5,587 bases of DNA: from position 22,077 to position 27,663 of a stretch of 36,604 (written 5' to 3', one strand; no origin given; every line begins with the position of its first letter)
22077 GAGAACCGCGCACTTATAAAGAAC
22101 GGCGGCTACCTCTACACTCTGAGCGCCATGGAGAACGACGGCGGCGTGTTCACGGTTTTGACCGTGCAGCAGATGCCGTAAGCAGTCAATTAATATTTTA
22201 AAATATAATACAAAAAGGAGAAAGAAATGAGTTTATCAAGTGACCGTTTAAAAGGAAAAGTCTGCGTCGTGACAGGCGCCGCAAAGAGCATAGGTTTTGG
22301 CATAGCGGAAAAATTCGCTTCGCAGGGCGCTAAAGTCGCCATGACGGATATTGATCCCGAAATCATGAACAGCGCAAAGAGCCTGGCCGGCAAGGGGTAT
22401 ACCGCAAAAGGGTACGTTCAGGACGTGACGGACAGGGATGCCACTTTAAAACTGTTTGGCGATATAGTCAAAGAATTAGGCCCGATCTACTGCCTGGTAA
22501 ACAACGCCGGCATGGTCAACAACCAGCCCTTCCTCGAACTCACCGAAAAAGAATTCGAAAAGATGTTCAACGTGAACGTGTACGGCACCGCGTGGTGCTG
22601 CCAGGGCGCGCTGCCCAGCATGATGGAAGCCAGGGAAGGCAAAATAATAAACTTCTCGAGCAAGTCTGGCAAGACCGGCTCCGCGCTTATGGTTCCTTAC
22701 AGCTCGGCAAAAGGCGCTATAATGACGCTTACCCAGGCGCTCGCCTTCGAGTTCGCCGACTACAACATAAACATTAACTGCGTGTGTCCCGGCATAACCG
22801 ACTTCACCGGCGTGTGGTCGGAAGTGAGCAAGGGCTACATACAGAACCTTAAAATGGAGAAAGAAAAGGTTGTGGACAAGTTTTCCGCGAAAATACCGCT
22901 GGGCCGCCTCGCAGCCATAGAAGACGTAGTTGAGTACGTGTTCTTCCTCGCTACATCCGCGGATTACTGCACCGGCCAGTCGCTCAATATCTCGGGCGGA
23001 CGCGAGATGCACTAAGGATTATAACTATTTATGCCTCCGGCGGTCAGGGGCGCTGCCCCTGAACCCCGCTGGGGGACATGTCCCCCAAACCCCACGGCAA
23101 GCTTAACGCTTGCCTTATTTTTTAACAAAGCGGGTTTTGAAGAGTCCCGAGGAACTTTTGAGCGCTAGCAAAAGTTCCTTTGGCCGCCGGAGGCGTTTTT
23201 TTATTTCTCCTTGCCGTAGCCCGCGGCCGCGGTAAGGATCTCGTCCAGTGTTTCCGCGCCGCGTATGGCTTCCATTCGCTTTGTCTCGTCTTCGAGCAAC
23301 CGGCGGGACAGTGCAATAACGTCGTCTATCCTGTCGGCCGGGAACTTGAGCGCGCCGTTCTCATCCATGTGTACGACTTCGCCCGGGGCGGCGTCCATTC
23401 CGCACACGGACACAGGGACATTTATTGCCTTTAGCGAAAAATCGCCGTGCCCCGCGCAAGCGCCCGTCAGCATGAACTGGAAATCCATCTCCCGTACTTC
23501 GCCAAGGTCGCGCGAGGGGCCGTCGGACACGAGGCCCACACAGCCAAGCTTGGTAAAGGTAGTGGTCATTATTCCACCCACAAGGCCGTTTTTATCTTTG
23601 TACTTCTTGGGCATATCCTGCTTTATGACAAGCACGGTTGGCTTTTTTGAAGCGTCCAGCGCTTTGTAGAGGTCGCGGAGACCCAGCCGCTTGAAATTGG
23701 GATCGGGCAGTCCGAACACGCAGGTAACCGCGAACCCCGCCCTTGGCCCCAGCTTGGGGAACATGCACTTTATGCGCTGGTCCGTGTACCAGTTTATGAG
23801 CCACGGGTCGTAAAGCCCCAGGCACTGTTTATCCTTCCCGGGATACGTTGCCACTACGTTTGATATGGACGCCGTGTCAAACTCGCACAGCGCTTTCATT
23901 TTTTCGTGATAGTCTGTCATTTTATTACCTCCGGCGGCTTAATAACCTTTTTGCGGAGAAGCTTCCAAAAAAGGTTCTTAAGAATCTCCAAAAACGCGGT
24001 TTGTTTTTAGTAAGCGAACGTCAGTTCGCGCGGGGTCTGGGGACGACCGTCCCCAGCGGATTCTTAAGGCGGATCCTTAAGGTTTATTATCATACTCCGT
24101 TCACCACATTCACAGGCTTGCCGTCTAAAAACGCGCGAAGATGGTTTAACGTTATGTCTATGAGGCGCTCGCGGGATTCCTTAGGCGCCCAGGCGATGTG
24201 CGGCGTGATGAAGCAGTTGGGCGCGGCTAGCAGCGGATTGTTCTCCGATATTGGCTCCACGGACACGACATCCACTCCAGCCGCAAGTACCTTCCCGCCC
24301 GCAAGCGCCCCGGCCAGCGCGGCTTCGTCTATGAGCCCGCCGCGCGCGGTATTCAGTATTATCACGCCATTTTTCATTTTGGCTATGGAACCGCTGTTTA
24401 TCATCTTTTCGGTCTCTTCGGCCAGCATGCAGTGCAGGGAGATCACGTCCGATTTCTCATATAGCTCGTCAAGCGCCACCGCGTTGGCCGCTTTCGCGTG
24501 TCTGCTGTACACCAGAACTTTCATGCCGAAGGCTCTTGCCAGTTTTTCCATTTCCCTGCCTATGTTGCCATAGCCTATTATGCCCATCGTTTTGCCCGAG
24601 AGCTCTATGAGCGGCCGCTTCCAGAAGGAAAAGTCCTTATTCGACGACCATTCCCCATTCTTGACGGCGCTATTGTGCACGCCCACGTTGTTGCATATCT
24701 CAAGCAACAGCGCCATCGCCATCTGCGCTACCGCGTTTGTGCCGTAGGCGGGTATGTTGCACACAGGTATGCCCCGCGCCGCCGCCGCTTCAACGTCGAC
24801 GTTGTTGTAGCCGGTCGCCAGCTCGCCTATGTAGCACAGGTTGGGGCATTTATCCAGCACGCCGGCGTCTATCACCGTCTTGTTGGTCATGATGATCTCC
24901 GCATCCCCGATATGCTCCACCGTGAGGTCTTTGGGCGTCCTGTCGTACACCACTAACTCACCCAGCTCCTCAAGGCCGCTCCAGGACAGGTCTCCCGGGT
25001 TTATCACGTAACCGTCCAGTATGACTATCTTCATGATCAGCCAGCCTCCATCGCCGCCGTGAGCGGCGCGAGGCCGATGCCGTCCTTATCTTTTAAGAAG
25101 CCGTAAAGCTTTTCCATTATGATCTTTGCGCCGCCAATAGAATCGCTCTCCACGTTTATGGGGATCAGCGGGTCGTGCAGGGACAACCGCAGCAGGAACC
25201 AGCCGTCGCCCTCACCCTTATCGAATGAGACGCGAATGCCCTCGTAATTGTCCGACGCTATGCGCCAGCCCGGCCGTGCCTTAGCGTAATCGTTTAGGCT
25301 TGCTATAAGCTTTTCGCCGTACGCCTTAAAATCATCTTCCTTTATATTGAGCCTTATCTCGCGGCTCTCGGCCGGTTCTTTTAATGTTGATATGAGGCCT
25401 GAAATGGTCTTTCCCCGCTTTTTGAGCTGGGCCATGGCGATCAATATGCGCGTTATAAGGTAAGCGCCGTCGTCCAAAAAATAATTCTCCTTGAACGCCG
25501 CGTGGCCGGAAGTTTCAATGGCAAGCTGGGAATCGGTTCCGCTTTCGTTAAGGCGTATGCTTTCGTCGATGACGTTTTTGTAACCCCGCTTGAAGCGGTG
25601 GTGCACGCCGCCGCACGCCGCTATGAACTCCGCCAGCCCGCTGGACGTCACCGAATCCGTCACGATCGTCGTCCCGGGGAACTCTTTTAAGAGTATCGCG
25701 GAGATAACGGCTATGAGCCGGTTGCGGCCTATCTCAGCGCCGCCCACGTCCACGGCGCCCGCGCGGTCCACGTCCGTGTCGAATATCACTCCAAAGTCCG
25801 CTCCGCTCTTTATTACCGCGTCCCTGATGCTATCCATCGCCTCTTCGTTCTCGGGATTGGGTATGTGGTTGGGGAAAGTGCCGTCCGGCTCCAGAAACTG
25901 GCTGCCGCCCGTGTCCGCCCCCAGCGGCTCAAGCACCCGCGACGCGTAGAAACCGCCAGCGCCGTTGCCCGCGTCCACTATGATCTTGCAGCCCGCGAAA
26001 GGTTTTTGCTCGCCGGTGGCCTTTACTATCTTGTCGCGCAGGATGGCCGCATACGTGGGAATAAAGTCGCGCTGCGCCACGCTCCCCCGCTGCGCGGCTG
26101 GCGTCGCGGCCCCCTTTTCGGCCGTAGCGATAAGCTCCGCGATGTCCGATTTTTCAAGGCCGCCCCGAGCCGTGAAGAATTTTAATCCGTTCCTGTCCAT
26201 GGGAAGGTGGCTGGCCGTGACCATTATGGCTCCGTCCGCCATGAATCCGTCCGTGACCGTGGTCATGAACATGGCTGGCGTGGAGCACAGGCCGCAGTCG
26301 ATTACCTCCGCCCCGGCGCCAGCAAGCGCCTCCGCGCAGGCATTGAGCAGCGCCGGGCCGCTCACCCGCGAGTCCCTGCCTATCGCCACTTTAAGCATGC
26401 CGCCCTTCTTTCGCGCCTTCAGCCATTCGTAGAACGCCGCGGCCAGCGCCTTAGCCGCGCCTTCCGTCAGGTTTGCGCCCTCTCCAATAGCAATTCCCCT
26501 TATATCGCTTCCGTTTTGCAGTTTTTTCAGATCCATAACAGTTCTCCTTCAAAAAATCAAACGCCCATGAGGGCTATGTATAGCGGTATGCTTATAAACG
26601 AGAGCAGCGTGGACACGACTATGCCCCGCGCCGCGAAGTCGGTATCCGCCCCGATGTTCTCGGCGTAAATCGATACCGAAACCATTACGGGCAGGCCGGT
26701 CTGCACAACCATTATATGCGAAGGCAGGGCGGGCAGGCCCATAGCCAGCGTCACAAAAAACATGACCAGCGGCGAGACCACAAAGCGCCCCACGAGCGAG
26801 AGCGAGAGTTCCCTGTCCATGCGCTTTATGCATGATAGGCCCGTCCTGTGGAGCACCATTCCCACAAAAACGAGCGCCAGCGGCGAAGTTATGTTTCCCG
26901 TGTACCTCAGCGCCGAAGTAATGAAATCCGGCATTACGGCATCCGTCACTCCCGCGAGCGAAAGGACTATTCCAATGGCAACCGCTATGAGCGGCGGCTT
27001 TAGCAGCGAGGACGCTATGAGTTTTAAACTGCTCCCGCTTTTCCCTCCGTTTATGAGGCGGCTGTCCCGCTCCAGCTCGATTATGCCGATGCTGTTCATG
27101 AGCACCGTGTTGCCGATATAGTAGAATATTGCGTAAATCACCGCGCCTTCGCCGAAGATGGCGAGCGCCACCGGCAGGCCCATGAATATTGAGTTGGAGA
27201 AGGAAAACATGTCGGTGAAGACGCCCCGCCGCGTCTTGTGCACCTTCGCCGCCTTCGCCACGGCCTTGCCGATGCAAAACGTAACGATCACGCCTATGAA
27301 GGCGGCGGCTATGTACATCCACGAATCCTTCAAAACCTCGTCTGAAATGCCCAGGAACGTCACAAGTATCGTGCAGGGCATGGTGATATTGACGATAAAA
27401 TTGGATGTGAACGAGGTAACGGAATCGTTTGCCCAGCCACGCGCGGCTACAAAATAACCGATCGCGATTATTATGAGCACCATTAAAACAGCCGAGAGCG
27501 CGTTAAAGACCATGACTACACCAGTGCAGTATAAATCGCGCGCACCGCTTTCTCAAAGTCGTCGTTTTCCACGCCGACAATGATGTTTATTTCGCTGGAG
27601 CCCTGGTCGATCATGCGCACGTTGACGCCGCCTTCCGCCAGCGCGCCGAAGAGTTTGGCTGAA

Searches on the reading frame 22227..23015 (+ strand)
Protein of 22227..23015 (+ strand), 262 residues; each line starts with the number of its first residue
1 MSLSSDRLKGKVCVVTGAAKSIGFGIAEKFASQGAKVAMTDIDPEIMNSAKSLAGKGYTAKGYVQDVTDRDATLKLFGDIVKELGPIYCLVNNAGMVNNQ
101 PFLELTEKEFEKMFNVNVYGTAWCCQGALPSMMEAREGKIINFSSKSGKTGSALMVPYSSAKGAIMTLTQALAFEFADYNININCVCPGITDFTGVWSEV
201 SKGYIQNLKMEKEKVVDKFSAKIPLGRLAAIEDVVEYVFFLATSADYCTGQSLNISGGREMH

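Call 11: search_protein_families(library=pfam, proteins=[window:22227-23015:+], max_evalue=0.001)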
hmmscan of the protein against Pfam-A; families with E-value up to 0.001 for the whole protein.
window:22227-23015:+ (262 aa): 4 families
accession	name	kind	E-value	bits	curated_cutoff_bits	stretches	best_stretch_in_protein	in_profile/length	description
PF00106.31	adh_short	-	3e-55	187.2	26.6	1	11-202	1-192/195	short chain dehydrogenase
PF13561.12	adh_short_C2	-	2.6e-53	181.5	27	1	17-258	1-234/236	Enoyl-(Acyl carrier protein) reductase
PF08659.16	KR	-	1e-12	48.8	22.6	1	14-168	4-159/180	KR domain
PF00670.27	AdoHcyase_NAD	-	0.00083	19.9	27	0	8-45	21-57/162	S-adenosyl-L-homocysteine hydrolase, NAD binding domain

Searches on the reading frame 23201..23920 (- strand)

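Call 11: search_protein_families(library=pfam, proteins=[window:23201-23920:-], max_evalue=0.001)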
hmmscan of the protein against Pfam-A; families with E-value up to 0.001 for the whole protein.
window:23201-23920:- (239 aa): 1 family
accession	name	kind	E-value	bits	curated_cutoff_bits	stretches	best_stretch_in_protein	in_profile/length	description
PF03737.21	RraA-like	-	2.2e-19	70.6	24.5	1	60-190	29-150/152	Aldolase/RraA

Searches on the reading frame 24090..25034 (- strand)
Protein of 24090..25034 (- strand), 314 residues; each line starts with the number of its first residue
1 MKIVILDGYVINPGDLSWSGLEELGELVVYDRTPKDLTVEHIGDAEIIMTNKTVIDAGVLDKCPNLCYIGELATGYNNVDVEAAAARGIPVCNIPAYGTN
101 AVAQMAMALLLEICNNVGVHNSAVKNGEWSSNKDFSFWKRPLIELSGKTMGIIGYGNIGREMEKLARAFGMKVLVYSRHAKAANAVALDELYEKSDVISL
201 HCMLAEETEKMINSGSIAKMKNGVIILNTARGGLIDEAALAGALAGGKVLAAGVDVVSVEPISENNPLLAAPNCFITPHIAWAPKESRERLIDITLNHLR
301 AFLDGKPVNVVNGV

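Call 11: search_protein_families(library=pfam, proteins=[window:24090-25034:-], max_evalue=0.001)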
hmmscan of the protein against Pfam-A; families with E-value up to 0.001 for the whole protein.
window:24090-25034:- (314 aa): 2 families
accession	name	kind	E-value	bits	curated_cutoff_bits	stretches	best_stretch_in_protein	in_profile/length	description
PF02826.25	2-Hacid_dh_C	-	5.5e-55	185.9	25.1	1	107-281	1-178/178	D-isomer specific 2-hydroxyacid dehydrogenase, NAD binding domain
PF00389.36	2-Hacid_dh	-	1.1e-27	96.7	24.6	1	21-312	15-134/134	D-isomer specific 2-hydroxyacid dehydrogenase, catalytic domain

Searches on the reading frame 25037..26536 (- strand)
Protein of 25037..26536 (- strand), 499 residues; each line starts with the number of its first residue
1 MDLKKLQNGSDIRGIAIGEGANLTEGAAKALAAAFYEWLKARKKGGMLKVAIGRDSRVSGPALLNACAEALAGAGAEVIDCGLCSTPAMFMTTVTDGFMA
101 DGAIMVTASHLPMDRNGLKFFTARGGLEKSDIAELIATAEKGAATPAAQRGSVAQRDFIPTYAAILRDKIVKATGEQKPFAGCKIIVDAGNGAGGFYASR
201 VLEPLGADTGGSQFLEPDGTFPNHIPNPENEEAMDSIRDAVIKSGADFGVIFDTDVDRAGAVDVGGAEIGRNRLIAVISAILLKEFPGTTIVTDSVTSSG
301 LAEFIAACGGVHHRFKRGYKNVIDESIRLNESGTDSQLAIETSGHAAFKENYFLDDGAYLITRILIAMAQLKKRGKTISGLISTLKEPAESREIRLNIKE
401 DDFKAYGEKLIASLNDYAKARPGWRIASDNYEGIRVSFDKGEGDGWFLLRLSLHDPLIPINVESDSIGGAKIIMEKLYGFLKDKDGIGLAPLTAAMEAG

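Call 13: search_protein_families(library=pfam, proteins=[window:25037-26536:-], max_evalue=0.001)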
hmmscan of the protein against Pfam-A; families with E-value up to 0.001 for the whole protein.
window:25037-26536:- (499 aa): 3 families
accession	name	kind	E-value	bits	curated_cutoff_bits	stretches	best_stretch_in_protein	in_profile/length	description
PF02878.22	PGM_PMM_I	-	2.7e-28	98.8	22.5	1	5-137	2-128/138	Phosphoglucomutase/phosphomannomutase, alpha/beta/alpha domain I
PF02879.22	PGM_PMM_II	-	5.9e-22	78.6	29.3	1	180-264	18-101/103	Phosphoglucomutase/phosphomannomutase, alpha/beta/alpha domain II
PF02880.22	PGM_PMM_III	-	1.9e-13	51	20.7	1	272-382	3-108/115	Phosphoglucomutase/phosphomannomutase, alpha/beta/alpha domain III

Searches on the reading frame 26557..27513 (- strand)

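Call 13: search_protein_families(library=pfam, proteins=[window:26557-27513:-], max_evalue=0.001)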
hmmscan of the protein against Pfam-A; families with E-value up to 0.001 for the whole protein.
window:26557-27513:- (318 aa): 2 families
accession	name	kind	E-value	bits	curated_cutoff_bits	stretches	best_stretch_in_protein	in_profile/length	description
PF03547.23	Mem_trans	-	5.3e-36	124.4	25.7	1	6-313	3-343/343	Membrane transport protein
PF01758.21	SBF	-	0.00017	21.8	24.3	1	233-315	27-113/191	Sodium Bile acid symporter family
